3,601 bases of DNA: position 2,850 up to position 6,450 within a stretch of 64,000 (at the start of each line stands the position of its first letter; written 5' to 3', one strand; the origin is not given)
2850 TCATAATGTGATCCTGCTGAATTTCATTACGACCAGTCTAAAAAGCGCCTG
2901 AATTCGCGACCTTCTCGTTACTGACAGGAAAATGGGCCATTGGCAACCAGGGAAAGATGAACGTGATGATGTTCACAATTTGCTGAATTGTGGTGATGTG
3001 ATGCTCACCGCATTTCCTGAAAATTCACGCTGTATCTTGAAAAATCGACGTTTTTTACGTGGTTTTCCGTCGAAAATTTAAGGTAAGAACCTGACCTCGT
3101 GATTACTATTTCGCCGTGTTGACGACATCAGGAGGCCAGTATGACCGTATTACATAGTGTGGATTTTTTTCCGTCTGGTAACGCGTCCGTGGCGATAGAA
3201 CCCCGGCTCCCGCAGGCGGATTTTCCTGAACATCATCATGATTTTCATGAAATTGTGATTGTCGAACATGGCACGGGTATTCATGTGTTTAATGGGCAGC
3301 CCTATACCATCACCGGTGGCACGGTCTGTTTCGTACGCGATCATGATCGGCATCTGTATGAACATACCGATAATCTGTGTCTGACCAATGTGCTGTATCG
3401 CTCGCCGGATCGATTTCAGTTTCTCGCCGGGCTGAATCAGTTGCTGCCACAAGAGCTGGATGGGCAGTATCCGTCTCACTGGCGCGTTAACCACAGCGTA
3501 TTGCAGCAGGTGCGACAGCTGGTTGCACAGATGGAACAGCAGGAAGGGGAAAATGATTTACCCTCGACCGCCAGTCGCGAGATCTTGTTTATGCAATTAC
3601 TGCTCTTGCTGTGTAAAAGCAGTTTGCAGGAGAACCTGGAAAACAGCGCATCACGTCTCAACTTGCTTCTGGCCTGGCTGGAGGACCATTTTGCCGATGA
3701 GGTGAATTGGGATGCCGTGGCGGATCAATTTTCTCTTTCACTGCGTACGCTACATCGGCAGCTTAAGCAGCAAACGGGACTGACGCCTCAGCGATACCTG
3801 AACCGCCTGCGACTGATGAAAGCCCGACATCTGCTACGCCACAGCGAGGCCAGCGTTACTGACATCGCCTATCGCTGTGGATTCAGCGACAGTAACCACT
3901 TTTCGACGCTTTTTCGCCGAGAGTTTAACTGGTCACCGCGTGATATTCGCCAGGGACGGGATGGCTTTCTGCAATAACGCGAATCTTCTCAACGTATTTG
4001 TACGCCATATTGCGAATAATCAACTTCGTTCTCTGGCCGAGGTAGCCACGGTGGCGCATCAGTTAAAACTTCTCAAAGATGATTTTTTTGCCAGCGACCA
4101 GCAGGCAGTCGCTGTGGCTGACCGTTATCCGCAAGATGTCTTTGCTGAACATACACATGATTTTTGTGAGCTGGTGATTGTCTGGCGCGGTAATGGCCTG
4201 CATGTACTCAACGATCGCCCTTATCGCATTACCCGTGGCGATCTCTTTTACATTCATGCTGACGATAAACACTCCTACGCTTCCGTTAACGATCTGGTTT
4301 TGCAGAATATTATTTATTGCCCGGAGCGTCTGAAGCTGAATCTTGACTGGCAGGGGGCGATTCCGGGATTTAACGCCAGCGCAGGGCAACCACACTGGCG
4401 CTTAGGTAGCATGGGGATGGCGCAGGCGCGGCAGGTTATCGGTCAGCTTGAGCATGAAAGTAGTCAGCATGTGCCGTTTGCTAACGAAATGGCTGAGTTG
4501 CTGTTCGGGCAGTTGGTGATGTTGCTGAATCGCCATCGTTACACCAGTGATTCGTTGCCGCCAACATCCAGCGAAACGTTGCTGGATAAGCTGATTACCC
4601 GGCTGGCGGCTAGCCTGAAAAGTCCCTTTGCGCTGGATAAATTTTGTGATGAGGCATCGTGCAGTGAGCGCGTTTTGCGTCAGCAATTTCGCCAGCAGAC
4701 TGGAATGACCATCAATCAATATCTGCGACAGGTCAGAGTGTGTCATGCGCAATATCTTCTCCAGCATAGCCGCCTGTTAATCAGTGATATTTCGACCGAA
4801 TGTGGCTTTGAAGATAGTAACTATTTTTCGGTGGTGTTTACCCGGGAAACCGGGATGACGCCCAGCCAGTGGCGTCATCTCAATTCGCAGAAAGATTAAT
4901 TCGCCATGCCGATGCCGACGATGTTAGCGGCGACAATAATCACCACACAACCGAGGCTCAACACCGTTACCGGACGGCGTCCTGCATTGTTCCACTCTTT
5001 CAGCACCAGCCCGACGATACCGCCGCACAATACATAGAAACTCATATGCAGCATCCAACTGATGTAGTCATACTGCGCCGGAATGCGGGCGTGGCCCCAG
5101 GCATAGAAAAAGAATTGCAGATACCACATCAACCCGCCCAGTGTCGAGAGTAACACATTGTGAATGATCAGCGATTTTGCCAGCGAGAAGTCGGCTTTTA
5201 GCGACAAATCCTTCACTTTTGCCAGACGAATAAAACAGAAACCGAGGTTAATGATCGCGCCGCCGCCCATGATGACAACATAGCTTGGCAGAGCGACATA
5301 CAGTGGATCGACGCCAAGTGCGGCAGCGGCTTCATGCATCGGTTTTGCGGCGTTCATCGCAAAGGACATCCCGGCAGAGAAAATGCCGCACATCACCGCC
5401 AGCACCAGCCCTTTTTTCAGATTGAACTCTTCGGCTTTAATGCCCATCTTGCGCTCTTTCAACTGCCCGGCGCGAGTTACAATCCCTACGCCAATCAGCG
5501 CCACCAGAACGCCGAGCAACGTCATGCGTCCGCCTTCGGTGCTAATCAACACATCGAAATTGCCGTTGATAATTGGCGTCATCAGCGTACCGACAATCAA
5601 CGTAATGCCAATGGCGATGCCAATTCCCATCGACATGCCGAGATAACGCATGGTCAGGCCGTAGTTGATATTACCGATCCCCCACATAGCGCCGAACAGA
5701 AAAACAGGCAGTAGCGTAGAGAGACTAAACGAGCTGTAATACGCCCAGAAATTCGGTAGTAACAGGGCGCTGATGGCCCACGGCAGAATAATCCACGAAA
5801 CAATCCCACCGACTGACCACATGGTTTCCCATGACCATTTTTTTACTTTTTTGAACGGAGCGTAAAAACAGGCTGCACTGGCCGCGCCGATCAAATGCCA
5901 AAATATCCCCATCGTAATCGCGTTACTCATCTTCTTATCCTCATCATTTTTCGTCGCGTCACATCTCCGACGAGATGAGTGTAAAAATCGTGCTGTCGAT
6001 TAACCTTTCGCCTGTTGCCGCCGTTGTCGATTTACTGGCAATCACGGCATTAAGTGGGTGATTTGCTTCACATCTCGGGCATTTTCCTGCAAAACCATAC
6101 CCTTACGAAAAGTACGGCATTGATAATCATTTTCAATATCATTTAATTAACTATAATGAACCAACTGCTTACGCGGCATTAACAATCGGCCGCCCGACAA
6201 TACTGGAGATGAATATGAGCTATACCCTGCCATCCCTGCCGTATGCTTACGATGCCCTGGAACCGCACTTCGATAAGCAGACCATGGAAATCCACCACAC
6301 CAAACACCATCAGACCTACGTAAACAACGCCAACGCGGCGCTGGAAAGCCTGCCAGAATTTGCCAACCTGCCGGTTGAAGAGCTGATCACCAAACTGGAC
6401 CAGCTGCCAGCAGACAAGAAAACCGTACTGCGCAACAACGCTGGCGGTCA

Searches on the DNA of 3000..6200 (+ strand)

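Call 3: search_dna_similar(query=window:3000-6200:+, collection=ecoli_genomes, mode=near, max_rows=10)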
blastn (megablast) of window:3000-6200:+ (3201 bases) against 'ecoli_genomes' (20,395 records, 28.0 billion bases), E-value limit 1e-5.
Records with a match: 5425; places in all: 5434; records where one place covers at least 80% of the query: 5408.
Genomes with a match: 5425 of 5426; with a place that covers at least 80% of the query: 5408. Places per genome that has any: lowest 1, median 1, highest 2. On chromosomes: 5432 places; on plasmids: 2.
Best place of each record, by identity: >=99% 2359; 95-99% 3062; 90-95% 4.
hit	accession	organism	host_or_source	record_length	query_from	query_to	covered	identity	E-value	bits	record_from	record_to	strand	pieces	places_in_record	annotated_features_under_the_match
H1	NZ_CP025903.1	Escherichia coli strain 300709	Homo sapiens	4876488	1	3201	100%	100.0%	0e+0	5912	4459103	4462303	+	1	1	rhaT: L-rhamnose/proton symporter RhaT | rhaR: HTH-type transcriptional activator RhaR | rhaS: HTH-type transcriptional activator RhaS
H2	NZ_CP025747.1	Escherichia coli strain ML35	missing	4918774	1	3201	100%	100.0%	0e+0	5912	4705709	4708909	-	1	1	rhaT: L-rhamnose/proton symporter RhaT | rhaR: HTH-type transcriptional activator RhaR | rhaS: HTH-type transcriptional activator RhaS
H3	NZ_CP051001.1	Escherichia coli O157:H16 str. 98-3133 strain 98-3133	missing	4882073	1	3201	100%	100.0%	0e+0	5912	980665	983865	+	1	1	rhaT: L-rhamnose/proton symporter RhaT | rhaR: HTH-type transcriptional activator RhaR | rhaS: HTH-type transcriptional activator RhaS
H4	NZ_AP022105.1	Escherichia coli strain WP5-S17-ESBL-10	-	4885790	1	3201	100%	100.0%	0e+0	5912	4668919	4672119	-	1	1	rhaT: L-rhamnose/proton symporter RhaT | rhaR: HTH-type transcriptional activator RhaR | rhaS: HTH-type transcriptional activator RhaS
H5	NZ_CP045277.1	Escherichia coli strain LAU-OXA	Homo sapiens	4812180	1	3201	100%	100.0%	0e+0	5912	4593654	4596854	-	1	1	rhaT: L-rhamnose/proton symporter RhaT | rhaR: HTH-type transcriptional activator RhaR | rhaS: HTH-type transcriptional activator RhaS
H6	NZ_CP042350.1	Escherichia coli strain RM10410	crow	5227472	1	3201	100%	100.0%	0e+0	5912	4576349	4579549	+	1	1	rhaT: L-rhamnose/proton symporter RhaT | rhaR: HTH-type transcriptional activator RhaR | rhaS: HTH-type transcriptional activator RhaS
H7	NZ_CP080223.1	Escherichia coli O141:H4 strain P13-6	Sus scrofa domesticus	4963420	1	3201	100%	100.0%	0e+0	5912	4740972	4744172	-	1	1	rhaT: L-rhamnose/proton symporter RhaT | rhaR: HTH-type transcriptional activator RhaR | rhaS: HTH-type transcriptional activator RhaS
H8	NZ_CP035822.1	Escherichia coli strain WS4437A-1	Homo sapiens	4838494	1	3201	100%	100.0%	0e+0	5912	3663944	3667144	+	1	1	rhaT: L-rhamnose/proton symporter RhaT | rhaR: HTH-type transcriptional activator RhaR | rhaS: HTH-type transcriptional activator RhaS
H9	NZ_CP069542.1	Escherichia coli strain FDAARGOS_1248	Homo sapiens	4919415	1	3201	100%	100.0%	0e+0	5912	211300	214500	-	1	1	rhaT: L-rhamnose/proton symporter RhaT | rhaR: HTH-type transcriptional activator RhaR | rhaS: HTH-type transcriptional activator RhaS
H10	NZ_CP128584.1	Escherichia coli strain VG48B2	farm environment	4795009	1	3201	100%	100.0%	0e+0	5912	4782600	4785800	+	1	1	rhaT: L-rhamnose/proton symporter RhaT | rhaR: HTH-type transcriptional activator RhaR | rhaS: HTH-type transcriptional activator RhaS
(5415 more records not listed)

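Call 5: get_annotated_region(hit=H1, flank=3000)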
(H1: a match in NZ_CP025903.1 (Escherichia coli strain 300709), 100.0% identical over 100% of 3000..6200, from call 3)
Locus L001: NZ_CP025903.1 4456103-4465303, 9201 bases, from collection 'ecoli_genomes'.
description: Escherichia coli strain 300709 chromosome, complete genome
organism: Escherichia coli strain 300709 (NCBI taxid 562)
replicon: chromosome; assembly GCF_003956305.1
host: Homo sapiens; source: stool; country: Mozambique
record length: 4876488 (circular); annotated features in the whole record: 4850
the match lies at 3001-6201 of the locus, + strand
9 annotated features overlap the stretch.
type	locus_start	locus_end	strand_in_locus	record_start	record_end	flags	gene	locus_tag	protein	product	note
CDS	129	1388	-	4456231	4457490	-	rhaA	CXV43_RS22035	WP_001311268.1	L-rhamnose isomerase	-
CDS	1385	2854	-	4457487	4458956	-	rhaB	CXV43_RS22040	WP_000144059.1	rhamnulokinase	-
CDS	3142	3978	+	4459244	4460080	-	rhaS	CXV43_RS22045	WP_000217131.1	HTH-type transcriptional activator RhaS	-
CDS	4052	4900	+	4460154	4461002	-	rhaR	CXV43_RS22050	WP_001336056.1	HTH-type transcriptional activator RhaR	-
CDS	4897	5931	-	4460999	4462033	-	rhaT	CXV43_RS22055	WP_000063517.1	L-rhamnose/proton symporter RhaT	-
CDS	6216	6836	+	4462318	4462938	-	sodA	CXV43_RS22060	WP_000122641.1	superoxide dismutase [Mn]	-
CDS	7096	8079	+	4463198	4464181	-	kdgT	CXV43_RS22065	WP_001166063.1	2-keto-3-deoxygluconate transporter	-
CDS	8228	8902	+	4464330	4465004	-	yiiM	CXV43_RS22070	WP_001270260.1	6-hydroxyaminopurine reductase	-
CDS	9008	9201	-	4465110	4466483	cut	cpxA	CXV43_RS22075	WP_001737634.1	envelope stress sensor histidine kinase CpxA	-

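Call 26: search_dna_similar(query=window:4878-4917:+, collection=ecoli_genomes, mode=near, rows=spread, max_rows=12, max_evalue=10)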
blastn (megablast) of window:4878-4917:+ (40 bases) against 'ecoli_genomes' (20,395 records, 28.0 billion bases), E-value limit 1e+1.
Records with a match: 5401; places in all: 5402; records where one place covers at least 80% of the query: 5401.
Genomes with a match: 5401 of 5426; with a place that covers at least 80% of the query: 5401. Places per genome that has any: lowest 1, median 1, highest 2. On chromosomes: 5400 places; on plasmids: 2.
Best place of each record, by identity: >=99% 4384; 95-99% 1017.
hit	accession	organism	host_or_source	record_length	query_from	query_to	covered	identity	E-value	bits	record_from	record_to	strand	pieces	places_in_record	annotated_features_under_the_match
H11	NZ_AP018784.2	Escherichia coli strain SK1144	-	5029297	1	40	100%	100.0%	9e-12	75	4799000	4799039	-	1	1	rhaT: L-rhamnose/proton symporter RhaT | rhaR: HTH-type transcriptional activator RhaR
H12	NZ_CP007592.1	Escherichia coli O157:H16 strain Santai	duck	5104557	1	40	100%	100.0%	9e-12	75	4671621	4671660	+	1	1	rhaR: HTH-type transcriptional activator RhaR | rhaT: L-rhamnose/proton symporter RhaT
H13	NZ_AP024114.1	Escherichia coli strain JML285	Homo sapiens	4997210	1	40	100%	100.0%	9e-12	75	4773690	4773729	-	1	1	rhaT: L-rhamnose/proton symporter RhaT | rhaR: HTH-type transcriptional activator RhaR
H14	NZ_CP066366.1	Escherichia coli strain AR Bank #0346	Homo sapiens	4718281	1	40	100%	100.0%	9e-12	75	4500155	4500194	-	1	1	rhaT: L-rhamnose/proton symporter RhaT | rhaR: HTH-type transcriptional activator RhaR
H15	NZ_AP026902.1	Escherichia coli strain MY504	Canis lupus familiaris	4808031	1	40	100%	100.0%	9e-12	75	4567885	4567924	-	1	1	rhaT: L-rhamnose/proton symporter RhaT | rhaR: HTH-type transcriptional activator RhaR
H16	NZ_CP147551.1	Escherichia coli strain GN04979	Homo sapiens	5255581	1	40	100%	100.0%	9e-12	75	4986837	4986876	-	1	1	rhaT: L-rhamnose/proton symporter RhaT | rhaR: HTH-type transcriptional activator RhaR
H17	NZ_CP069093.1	Escherichia coli strain TOE17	Homo sapiens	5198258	1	40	100%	100.0%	9e-12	75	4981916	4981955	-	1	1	rhaT: L-rhamnose/proton symporter RhaT | rhaR: HTH-type transcriptional activator RhaR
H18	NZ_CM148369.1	Escherichia coli strain 29A20CPO013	Homo sapiens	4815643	1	40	100%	100.0%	9e-12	75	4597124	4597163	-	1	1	rhaT: L-rhamnose/proton symporter RhaT | rhaR: HTH-type transcriptional activator RhaR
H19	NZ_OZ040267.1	Escherichia coli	-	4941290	1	40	100%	100.0%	9e-12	75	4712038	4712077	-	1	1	rhaT: L-rhamnose/proton symporter RhaT | rhaR: HTH-type transcriptional activator RhaR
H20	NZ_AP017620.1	Escherichia coli strain MRY15-131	Bos taurus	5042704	1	40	100%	97.5%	4e-10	69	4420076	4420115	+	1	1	rhaR: HTH-type transcriptional activator RhaR | rhaT: L-rhamnose/proton symporter RhaT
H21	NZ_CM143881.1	Escherichia coli strain E09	Homo sapiens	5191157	1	40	100%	97.5%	4e-10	69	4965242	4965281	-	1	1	rhaT: L-rhamnose/proton symporter RhaT | rhaR: HTH-type transcriptional activator RhaR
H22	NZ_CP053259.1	Escherichia coli strain GF3-3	Guinea fowl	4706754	4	40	93%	100.0%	4e-10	69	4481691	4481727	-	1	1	rhaT: L-rhamnose/proton symporter RhaT | rhaR: HTH-type transcriptional activator RhaR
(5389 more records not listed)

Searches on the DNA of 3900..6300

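Call 40: search_rna_families(source=window, start=3900, end=6300, threshold=evalue, max_evalue=1)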
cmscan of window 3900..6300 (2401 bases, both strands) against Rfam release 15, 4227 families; matches with E-value up to 1: 2.
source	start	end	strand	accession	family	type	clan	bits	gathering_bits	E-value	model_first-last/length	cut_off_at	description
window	6016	6049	+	RF00498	EAV_LTH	Cis-reg; leader;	-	19.8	70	0.18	1-45/45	no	Equine arteritis virus leader TRS hairpin (LTH)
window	4734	4815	-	RF01385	isrA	Gene; sRNA;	-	17.6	51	0.8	1-129/129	no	isrA Hfq binding RNA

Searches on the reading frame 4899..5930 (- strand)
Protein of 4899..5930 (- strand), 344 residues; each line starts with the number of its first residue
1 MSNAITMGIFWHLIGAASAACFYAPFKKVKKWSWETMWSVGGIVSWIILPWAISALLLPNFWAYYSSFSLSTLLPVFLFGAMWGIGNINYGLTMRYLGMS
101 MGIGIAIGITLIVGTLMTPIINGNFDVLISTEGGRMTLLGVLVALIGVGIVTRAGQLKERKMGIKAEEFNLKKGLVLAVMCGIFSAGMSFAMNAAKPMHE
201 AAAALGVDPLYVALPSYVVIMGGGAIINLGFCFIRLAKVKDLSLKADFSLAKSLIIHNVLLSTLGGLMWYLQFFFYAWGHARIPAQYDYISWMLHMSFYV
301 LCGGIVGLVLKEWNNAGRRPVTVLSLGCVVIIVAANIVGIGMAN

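Call 11: find_related_loci(query=window:4899-5930:-, collection=genome_contigs, flank=3000)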
Query window:4899-5930:- (344 aa) in genome_contigs; peptide patterns used: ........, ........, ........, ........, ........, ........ (x = any residue, [..] = any of these).
375 stretches matched a pattern; 354 encode a relative of the query (tblastn E <= 1e-3); the best 80 are kept; 80 distinct loci.
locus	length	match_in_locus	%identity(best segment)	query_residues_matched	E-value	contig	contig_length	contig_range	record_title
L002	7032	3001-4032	97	1-344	0e+0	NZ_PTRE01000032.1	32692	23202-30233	Escherichia sp. MOD1-EC7003 MOD1-EC7003_32_length_32692_cov_123, whole genome shotgun sequence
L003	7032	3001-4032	94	1-344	0e+0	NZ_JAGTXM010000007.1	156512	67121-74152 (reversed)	Citrobacter amalonaticus strain ku-bf3 scaffold_6, whole genome shotgun sequence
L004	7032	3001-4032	94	1-344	0e+0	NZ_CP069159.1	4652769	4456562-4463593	Citrobacter sp. R56 chromosome, complete genome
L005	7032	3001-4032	94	1-344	0e+0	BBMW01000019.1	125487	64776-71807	Citrobacter werkmanii NBRC 105721 DNA, contig: CIWKM19, whole genome shotgun sequence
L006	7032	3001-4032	93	1-344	0e+0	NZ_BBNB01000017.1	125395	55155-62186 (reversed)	Citrobacter sedlakii NBRC 105722, whole genome shotgun sequence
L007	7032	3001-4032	93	1-344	0e+0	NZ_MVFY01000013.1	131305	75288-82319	Citrobacter portucalensis strain A60 A60_S7_L001_NODE_13_length_131305_cov_23.0194, whole genome shotgun sequence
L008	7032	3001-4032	93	1-344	0e+0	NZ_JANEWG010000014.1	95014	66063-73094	Citrobacter sp. Awk 4 510132-22-14, whole genome shotgun sequence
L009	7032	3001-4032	93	1-344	0e+0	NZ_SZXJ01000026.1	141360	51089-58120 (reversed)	Citrobacter sp. wls619 contig14, whole genome shotgun sequence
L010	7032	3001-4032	92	1-344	0e+0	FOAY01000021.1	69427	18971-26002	Kosakonia sacchari strain SP1 genome assembly, contig: Ga0060208_121, whole genome shotgun sequence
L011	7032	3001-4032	92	1-344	0e+0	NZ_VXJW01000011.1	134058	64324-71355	Salmonella enterica subsp. arizonae strain CCUG 6322T contig_0000011, whole genome shotgun sequence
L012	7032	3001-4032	92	1-344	0e+0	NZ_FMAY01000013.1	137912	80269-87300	Kosakonia oryzendophytica strain REICA_082, whole genome shotgun sequence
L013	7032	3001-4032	92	1-344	0e+0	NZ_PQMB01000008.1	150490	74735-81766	Citrobacter amalonaticus strain S646 scaffold8.1, whole genome shotgun sequence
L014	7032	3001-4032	91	1-344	0e+0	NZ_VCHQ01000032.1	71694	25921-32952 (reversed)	Klebsiella indica strain TOUT106 salmonela_mira_c32, whole genome shotgun sequence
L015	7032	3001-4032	92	1-344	0e+0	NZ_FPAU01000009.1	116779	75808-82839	Kosakonia arachidis strain Ah-143, whole genome shotgun sequence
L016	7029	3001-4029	93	1-343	0e+0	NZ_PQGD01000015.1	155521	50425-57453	Superficieibacter electus strain BP-1 NODE_15_length_155521_cov_39.9411, whole genome shotgun sequence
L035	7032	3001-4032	90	1-344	0e+0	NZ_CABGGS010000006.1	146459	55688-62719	Klebsiella spallanzanii isolate SB6411, whole genome shotgun sequence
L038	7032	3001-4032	90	1-344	0e+0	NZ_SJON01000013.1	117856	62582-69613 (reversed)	Enterobacter quasihormaechei strain WCHEQ120003 13, whole genome shotgun sequence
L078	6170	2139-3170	86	1-344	0e+0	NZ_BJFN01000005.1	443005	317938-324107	Buttiauxella sp. A111 Contig05, whole genome shotgun sequence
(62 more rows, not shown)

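Call 47: search_protein_families(proteins=[window:4899-5930:-], library=ncbifam, max_evalue=1e-10)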
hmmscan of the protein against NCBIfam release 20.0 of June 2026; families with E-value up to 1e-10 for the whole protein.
window:4899-5930:- (344 aa): 5 families
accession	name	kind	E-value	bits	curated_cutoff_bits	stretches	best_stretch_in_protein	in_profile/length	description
NF010021.0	PRK13499.1-1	equivalog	1.9e-230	763.9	509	1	1-344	1-344/344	L-rhamnose/proton symporter RhaT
NF010023.0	PRK13499.1-3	equivalog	5.4e-198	657.1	523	1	1-344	1-344/344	L-rhamnose/proton symporter RhaT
TIGR00776.1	RhaT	subfamily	8.2e-114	379.6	319.6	1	7-342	1-290/290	RhaT/GlcU family sugar-proton symporter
NF010024.0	PRK13499.1-4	equivalog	7.3e-93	311.5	468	1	2-341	2-343/347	L-rhamnose/proton symporter RhaT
NF010022.0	PRK13499.1-2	equivalog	2.8e-68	230.8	369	1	5-338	3-335/338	L-rhamnose/proton symporter RhaT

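Call 53: search_protein_families(proteins=[L038:4124-4693:+, L038:4705-5160:+, L035:4073-6175:-, L078:3368-4288:+, L078:4294-4776:+], library=ncbifam, max_evalue=0.001)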
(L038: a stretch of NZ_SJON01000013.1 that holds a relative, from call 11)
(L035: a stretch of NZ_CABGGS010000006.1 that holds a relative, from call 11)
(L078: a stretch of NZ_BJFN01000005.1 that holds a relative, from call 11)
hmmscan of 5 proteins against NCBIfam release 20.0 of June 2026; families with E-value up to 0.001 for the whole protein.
L038:4124-4693:+ (190 aa): 0 families

L038:4705-5160:+ (152 aa): 1 family
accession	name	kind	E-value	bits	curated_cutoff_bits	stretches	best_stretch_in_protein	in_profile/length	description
NF007377.0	PRK09885.1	equivalog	6.1e-23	81.7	153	1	28-150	20-131/132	type II toxin-antitoxin system YafO family toxin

L035:4073-6175:- (701 aa): 0 families

L078:3368-4288:+ (307 aa): 0 families

L078:4294-4776:+ (161 aa): 0 families
